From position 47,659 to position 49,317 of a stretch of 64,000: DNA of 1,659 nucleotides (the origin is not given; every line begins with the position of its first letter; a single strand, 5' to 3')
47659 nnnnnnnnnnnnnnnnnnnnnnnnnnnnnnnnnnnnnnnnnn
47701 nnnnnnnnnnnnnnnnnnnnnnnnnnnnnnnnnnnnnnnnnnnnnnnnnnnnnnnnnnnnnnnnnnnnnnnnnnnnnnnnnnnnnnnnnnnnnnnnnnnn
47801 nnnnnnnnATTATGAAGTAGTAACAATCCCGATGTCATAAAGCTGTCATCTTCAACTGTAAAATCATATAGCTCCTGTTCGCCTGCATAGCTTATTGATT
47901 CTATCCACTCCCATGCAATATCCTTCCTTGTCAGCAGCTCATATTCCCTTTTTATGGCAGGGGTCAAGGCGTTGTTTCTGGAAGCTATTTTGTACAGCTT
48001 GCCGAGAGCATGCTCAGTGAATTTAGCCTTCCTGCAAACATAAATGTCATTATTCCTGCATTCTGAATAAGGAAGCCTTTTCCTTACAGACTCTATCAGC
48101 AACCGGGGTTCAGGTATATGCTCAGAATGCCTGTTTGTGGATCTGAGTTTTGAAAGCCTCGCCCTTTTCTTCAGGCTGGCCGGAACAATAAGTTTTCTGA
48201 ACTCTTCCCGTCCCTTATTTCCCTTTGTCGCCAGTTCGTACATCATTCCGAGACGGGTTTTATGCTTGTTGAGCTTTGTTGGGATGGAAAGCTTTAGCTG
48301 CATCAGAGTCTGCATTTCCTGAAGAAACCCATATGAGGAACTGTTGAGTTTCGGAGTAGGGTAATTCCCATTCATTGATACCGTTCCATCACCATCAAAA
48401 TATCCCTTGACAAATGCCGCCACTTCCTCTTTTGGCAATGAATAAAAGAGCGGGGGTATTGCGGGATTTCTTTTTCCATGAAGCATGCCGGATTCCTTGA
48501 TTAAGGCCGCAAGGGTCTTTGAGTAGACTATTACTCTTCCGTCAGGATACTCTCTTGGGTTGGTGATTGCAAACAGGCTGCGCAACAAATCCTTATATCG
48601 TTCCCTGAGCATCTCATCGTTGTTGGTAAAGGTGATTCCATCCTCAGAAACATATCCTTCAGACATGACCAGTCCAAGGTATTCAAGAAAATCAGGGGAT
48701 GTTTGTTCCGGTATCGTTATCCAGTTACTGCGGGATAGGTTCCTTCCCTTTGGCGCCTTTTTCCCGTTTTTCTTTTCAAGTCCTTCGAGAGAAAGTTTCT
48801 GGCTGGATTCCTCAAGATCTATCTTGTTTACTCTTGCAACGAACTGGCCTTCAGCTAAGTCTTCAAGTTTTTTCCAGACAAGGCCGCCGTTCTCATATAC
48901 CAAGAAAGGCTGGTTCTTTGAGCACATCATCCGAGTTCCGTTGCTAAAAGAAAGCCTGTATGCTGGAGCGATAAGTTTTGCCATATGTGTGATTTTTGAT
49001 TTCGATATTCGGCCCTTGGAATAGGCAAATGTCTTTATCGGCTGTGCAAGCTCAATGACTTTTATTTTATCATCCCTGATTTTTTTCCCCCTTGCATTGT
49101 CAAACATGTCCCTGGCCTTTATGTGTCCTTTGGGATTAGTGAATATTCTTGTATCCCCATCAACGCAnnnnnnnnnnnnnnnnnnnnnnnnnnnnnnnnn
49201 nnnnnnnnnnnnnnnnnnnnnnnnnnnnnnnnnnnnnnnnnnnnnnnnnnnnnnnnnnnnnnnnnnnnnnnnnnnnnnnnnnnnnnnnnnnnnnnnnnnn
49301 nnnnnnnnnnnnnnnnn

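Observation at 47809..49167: Cdc48 AAA ATPase carries a 453-aa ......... intein in the D1 domain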

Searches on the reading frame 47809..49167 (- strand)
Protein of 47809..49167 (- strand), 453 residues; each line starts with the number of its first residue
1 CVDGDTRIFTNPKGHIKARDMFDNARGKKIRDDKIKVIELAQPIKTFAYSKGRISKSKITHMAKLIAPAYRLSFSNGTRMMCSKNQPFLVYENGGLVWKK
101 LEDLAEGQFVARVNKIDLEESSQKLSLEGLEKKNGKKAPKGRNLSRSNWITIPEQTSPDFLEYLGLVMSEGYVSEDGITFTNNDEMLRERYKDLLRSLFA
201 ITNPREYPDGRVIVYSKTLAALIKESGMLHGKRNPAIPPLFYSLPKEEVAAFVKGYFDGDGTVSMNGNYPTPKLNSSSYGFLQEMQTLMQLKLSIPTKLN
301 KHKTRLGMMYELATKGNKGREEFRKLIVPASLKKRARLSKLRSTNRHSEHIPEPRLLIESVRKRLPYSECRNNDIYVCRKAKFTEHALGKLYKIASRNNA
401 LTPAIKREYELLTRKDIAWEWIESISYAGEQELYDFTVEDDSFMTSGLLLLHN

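Call 4: search_protein_families(library=pfam, proteins=[window:47809-49167:-], max_evalue=0.1)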
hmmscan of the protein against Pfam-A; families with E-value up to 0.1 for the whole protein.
window:47809-49167:- (453 aa): 2 families
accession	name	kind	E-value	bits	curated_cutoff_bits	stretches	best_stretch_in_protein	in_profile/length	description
PF14528.11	LAGLIDADG_3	-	1.4e-17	64.1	22.5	2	247-327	1-81/82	LAGLIDADG-like domain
PF14890.11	Intein_splicing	-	4.9e-13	49.6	35.8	1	44-453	37-155/155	Intein splicing domain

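Call 5: search_protein_families(library=ncbifam, proteins=[window:47809-49167:-], max_evalue=0.1)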
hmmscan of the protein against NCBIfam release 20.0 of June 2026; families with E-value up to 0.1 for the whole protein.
window:47809-49167:- (453 aa): 11 families
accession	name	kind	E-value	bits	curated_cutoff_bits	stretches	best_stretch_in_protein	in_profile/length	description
NF011418.0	PRK14845.1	equivalog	1.3e-16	59.6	756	1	1-355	24-325/1049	translation initiation factor IF-2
NF011287.0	PRK14698.1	equivalog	4.9e-16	57.9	1238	1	1-264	241-501/1017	V-type ATP synthase subunit A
NF005852.0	PRK07773.1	equivalog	1.9e-15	56.3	780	1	66-444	450-818/886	replicative DNA helicase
NF011303.0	PRK14715.1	equivalog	1.3e-12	45.6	1585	2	160-301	1120-1264/1627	DNA-directed DNA polymerase II large subunit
NF011491.0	PRK14898.1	equivalog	4.4e-11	41.6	783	1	71-453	154-543/860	DNA-directed RNA polymerase subunit A''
NF006207.0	PRK08332.1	equivalog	2e-07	28.7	2400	2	186-302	1036-1146/1684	vitamin B12-dependent ribonucleotide reductase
TIGR01445.1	intein_Nterm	domain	3.5e-07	31.1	24.5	1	1-90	1-83/83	intein N-terminal splicing region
NF003159.0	PRK04132.1-4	equivalog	5.8e-06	24.6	999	1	160-383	180-387/852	replication factor C small subunit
NF003157.0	PRK04132.1-2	equivalog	2.9e-05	22.2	1103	1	157-264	169-281/864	replication factor C small subunit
NF045703.1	rSAM_Tes_intein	exception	0.00016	19.6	1700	1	156-285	367-499/1040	tetraether lipid synthase Tes, intein-containing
NF003158.0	PRK04132.1-3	equivalog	0.0056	13.8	1750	1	160-225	182-247/1437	replication factor C small subunit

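Call 6: search_solved_structures(query=window:47809-49167:-, max_evalue=0.01, show_alignments=3)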
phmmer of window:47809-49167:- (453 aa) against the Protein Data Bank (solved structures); distinct sequences matched with E-value up to 0.01: 6.
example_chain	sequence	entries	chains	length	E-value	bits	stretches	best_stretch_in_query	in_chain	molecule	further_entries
7qsu_A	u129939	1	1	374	7.4e-16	61.2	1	2-264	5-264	V-ATPase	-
7qss_A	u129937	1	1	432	7.6e-15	57.9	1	2-318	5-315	V-type ATP synthase alpha chain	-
7qst_A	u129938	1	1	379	3.6e-14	55.7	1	2-263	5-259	V-type ATP synthase subunit A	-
2cw7_A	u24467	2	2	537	0.00014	24.1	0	232-267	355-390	Endonuclease PI-PkoII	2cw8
4o1r_A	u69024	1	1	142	0.0051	18.9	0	401-453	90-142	Replicative DNA helicase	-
3ce7_A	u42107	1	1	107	0.0062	18.6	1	383-441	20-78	Specific mitochondrial acyl carrier protein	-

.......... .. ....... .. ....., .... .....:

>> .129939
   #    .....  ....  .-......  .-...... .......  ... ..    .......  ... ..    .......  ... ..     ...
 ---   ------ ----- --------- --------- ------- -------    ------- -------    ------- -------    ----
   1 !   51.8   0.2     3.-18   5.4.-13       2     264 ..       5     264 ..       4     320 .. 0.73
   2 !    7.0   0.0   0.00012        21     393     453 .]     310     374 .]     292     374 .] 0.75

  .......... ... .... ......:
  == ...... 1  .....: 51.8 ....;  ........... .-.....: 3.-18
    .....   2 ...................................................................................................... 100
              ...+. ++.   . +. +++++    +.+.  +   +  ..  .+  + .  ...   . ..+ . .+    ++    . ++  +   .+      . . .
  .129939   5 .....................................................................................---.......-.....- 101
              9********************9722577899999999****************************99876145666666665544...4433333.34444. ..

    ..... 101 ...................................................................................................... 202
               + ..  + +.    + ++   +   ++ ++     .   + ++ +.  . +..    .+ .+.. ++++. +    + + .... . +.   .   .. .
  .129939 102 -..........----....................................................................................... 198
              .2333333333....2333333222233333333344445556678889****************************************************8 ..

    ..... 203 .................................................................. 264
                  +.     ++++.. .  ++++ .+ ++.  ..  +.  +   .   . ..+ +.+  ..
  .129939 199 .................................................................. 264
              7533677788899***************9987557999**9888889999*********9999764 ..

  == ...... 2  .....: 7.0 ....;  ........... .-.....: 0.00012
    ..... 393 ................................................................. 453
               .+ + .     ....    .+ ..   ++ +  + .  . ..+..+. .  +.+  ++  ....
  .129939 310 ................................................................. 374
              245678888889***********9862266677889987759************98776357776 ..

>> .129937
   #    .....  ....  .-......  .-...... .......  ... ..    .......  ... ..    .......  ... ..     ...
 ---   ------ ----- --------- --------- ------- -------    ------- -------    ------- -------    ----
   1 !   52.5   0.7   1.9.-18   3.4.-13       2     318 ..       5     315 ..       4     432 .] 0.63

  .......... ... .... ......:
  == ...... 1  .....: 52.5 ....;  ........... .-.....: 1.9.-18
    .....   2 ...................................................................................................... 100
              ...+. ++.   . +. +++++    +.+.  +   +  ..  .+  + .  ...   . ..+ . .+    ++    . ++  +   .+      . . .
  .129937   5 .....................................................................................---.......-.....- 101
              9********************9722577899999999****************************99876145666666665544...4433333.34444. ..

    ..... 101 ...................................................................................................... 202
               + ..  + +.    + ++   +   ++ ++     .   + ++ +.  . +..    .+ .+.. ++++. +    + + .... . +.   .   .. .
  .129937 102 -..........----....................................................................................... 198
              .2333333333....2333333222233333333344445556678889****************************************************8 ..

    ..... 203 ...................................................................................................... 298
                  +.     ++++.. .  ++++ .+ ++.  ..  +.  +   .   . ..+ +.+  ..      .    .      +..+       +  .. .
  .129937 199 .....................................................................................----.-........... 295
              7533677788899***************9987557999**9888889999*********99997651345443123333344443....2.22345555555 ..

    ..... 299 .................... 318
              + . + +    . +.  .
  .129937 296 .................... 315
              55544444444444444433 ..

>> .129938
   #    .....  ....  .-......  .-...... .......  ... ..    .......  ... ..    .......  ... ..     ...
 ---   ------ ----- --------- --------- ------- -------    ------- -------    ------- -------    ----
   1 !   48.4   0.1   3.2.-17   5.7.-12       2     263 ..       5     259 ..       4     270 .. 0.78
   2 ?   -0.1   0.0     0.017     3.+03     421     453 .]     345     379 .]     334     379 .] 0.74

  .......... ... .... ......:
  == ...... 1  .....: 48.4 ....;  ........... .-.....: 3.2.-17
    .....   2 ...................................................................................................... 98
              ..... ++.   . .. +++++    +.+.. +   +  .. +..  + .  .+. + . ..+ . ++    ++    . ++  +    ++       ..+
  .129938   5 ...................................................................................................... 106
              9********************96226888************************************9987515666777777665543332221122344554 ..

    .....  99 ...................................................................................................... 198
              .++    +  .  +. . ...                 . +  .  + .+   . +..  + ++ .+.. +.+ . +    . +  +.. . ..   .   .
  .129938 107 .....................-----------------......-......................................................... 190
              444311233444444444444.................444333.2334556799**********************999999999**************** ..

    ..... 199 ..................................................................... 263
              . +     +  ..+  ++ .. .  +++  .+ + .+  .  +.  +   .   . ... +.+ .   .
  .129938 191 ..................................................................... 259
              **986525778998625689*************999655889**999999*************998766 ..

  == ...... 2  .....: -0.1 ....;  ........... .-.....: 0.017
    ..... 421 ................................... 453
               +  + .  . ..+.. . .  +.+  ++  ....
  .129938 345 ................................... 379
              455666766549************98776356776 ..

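Call 11: find_homologous_proteins(query=window:47809-49167:-, max_evalue=0.001)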
Query window:47809-49167:- (453 aa): 4 proteins with E <= 0.001 among 5452 candidates.
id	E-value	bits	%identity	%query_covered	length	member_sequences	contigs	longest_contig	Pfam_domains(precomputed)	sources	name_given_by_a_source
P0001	3.3e-93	331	53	64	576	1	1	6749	PF02933.24,PF02359.25,PF14528.12,PF00004.36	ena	-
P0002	4.2e-82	294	52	58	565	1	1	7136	PF02933.24,PF02359.25,PF14528.12,PF00004.36,PF05496.19,PF14890.12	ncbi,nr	ncbi:AAA family ATPase, partial [Candidatus Woesearchaeota archaeon]|nr:AAA family ATPase [Candidatu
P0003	1.0e-68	250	55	50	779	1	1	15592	PF13173.13,PF07724.21,PF14528.12,PF00004.36,PF13401.13,PF05496.19,PF17862.8,PF07728.21,PF13191.13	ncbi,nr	ncbi:AAA family ATPase [Candidatus Woesearchaeota archaeon]|nr:AAA family ATPase [Candidatus Woesear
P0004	4.0e-59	219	50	47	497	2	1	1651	PF02933.24,PF02359.25,PF00004.36,PF05496.19,PF14890.12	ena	-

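Call 26: find_encoding_contigs(protein=P0003, flank=6000, max_places=3)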
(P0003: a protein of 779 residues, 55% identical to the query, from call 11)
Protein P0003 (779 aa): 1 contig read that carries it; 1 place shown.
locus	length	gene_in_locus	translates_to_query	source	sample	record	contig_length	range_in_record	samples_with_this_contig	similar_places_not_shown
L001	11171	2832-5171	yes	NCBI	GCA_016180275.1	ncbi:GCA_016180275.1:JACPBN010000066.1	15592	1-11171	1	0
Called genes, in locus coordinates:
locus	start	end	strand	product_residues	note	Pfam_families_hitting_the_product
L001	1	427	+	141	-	PF08241:Methyltransf_11, PF13489:Methyltransf_23, PF13649:Methyltransf_25 (weak), PF13847:Methyltransf_31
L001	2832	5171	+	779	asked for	PF14528:LAGLIDADG_3, PF13401:AAA_22 (faint), PF00004:AAA, PF07724:AAA_2 (faint), PF17862:AAA_lid_3, PF05496:RuvB_N (weak), PF00004:AAA, PF17862:AAA_lid_3, +3 more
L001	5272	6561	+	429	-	PF01142:TruD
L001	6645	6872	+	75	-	-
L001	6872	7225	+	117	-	-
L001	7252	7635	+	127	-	PF07883:Cupin_2, PF02311:AraC_binding, PF05899:Cupin_3 (weak)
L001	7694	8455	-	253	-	-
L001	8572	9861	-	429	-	-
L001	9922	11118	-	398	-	PF01926:MMR_HSR1, PF02421:FeoB_N (faint), PF08438:YGR210-like_G4, PF02824:TGS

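Call 27: find_encoding_contigs(protein=P0002, flank=6000, max_places=3)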
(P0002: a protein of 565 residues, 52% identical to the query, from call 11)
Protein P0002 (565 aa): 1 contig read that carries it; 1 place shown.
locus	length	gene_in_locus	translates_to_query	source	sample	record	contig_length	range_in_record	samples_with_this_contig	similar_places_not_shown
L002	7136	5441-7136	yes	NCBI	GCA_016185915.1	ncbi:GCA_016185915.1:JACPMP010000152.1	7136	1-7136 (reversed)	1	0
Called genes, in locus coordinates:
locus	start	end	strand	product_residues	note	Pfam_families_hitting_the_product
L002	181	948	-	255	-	PF00881:Nitroreductase, PF14512:TM1586_NiRdase, PF00881:Nitroreductase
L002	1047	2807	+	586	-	PF04675:DNA_ligase_A_N, PF01068:DNA_ligase_A_M, PF04679:DNA_ligase_A_C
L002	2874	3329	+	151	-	-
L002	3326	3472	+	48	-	-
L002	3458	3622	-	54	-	-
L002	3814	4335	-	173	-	PF04307:YdjM (weak)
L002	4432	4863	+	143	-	-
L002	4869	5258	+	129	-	-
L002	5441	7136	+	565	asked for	PF02359:CDC48_N, PF02933:CDC48_2, PF05496:RuvB_N (faint), PF00004:AAA, PF14890:Intein_splicing, PF14528:LAGLIDADG_3 (faint)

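Call 29: search_protein_representatives(protein=window:47809-49167:-)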
Query: 453 residues. Proteins with E-value up to 0.001 (for the whole library): 1624; up to 1e-10: 225; up to 1e-30: 13. The best 150 are listed.
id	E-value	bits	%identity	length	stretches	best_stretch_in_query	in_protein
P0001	1.1e-93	330.9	53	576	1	1-291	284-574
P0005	1.5e-83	297.5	48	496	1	1-327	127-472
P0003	3.2e-69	250.3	61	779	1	230-453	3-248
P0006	5.1e-57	210.1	33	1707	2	1-453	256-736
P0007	1.5e-54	202.0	60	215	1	109-267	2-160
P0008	8.6e-54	199.4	54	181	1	161-335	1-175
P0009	5.1e-47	177.1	34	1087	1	1-453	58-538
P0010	1.3e-45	172.5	33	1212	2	146-453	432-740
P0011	5.4e-44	167.2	33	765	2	96-436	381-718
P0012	2.1e-38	148.8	34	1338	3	138-372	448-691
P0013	5.5e-33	130.9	32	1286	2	125-365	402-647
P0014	5.7e-32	127.5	30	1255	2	142-453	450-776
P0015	7.6e-31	123.8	48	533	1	309-453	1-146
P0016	2.8e-30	122.0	29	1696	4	1-287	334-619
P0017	3.1e-29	118.5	28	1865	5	147-348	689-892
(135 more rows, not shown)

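Call 49: predict_structure(alignment_id=A1)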
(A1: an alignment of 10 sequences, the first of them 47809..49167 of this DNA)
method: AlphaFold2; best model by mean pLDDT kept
length: 453 residues; sequences in the alignment: 10
mean_pLDDT: 90.9   pTM: 0.89
mean pLDDT of the five models: 90.9, 89.6, 89.3, 87.8, 69.2
residues with pLDDT >= 90: 327; 70-90: 115; 50-70: 11; < 50: 0
segments of 3 or more residues with pLDDT < 50: none
pLDDT, mean of each block of 10 residues (from residue 1): 91 87 92 90 92 92 95 93 95 93 96 88 89 88 72 95 94 90 95 96 93 92 83 76 94 96 87 92 93 93 86 91 94 93 78 94 92 89 92 95 95 92 96 93 89 85
secondary structure, 60 per line:
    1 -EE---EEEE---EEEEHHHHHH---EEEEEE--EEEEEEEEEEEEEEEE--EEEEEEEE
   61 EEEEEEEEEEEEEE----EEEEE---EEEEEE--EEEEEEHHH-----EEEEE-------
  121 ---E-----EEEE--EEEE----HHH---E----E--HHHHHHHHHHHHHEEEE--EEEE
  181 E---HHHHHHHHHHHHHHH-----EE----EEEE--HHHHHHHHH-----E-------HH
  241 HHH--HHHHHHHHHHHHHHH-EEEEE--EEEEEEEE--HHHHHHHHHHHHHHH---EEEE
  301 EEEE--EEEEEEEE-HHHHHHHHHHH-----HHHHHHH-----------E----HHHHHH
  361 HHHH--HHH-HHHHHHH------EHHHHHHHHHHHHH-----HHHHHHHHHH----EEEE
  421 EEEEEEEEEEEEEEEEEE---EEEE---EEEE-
elements in order: E7-10 E14-17 H18-23 E27-32 E35-50 E53-74 E79-83 E87-92 E95-100 E109-113 E130-133 E136-139 H158-170 E171-174 E177-181 H185-199 E211-214 H217-225 H239-243 H246-260 E262-266 E269-276 H279-293 E297-304 E307-314 H316-326 H332-338 H355-364 H371-377 H385-397 H403-412 E417-438 E442-445 E449-452

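Call 52: fold_search(model_id=the predicted structure, library=pdb)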
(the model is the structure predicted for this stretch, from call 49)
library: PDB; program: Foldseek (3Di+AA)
matches with E <= 10: 540; with E <= 0.001: 53
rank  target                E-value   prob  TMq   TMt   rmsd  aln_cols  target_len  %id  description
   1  7qss                  9.9e-30  1.00  0.75  0.79   4.6       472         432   22  Crystal structure of homing endonuclease-associated TliVMA intein (C1A) (released 2022-03-30)
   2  7qsu                  9.0e-26  1.00  0.66  0.81   7.0       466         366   20  Crystal structure of homing endonuclease-associated TliVMA intein (C1A, d333-339) (released 2022-03-30)
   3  7qst                  7.3e-22  1.00  0.63  0.77   4.6       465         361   20  Crystal structure of homing endonuclease-associated PhoVMA intein (C1A) (released 2022-03-30)
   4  1dq3                  3.8e-20  1.00  0.65  0.64   6.4       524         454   15  CRYSTAL STRUCTURE OF AN ARCHAEAL INTEIN-ENCODED HOMING ENDONUCLEASE PI-PFUI (released 2000-07-05)
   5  2cw7                  5.4e-20  1.00  0.71  0.60   7.5       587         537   16  Crystal structure of intein homing endonuclease II (released 2006-04-18)
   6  1vde_B                5.3e-11  1.00  0.44  0.46  21.1       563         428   12  PI-SCEI, A HOMING ENDONUCLEASE WITH PROTEIN SPLICING ACTIVITY (released 1998-04-08)
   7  1um2_B                2.2e-10  1.00  0.44  0.47  21.1       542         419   12  Crystal Structure of the Vma1-Derived Endonuclease with the Ligated Extein Segment (released 2004-09-22)
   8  1vde_A                2.3e-10  1.00  0.44  0.46  20.5       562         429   12  PI-SCEI, A HOMING ENDONUCLEASE WITH PROTEIN SPLICING ACTIVITY (released 1998-04-08)
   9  1ef0_A                3.5e-10  1.00  0.43  0.45  20.6       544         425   11  CRYSTAL STRUCTURE OF PI-SCEI MINIPRECURSOR (released 2000-06-07)
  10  1dfa                  4.6e-10  1.00  0.45  0.50  20.9       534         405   13  CRYSTAL STRUCTURE OF PI-SCEI IN C2 SPACE GROUP (released 1999-12-08)
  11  1um2_A                5.9e-10  1.00  0.45  0.48  21.4       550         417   11  Crystal Structure of the Vma1-Derived Endonuclease with the Ligated Extein Segment (released 2004-09-22)
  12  1jva_A                6.3e-10  1.00  0.44  0.46  20.3       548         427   11  CRYSTAL STRUCTURE OF THE VMA1-DERIVED ENDONUCLEASE BEARING THE N AND C EXTEIN PROPEPTIDES (released 2002-08-29)
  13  1jva_B                1.4e-09  1.00  0.44  0.46  21.3       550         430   10  CRYSTAL STRUCTURE OF THE VMA1-DERIVED ENDONUCLEASE BEARING THE N AND C EXTEIN PROPEPTIDES (released 2002-08-29)
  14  1lws_A                1.9e-09  1.00  0.43  0.45  19.9       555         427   11  Crystal structure of the intein homing endonuclease PI-SceI bound to its recognition sequence (released 2002-09-27)
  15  1ef0_B                2.8e-08  1.00  0.42  0.48  23.0       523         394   10  CRYSTAL STRUCTURE OF PI-SCEI MINIPRECURSOR (released 2000-06-07)
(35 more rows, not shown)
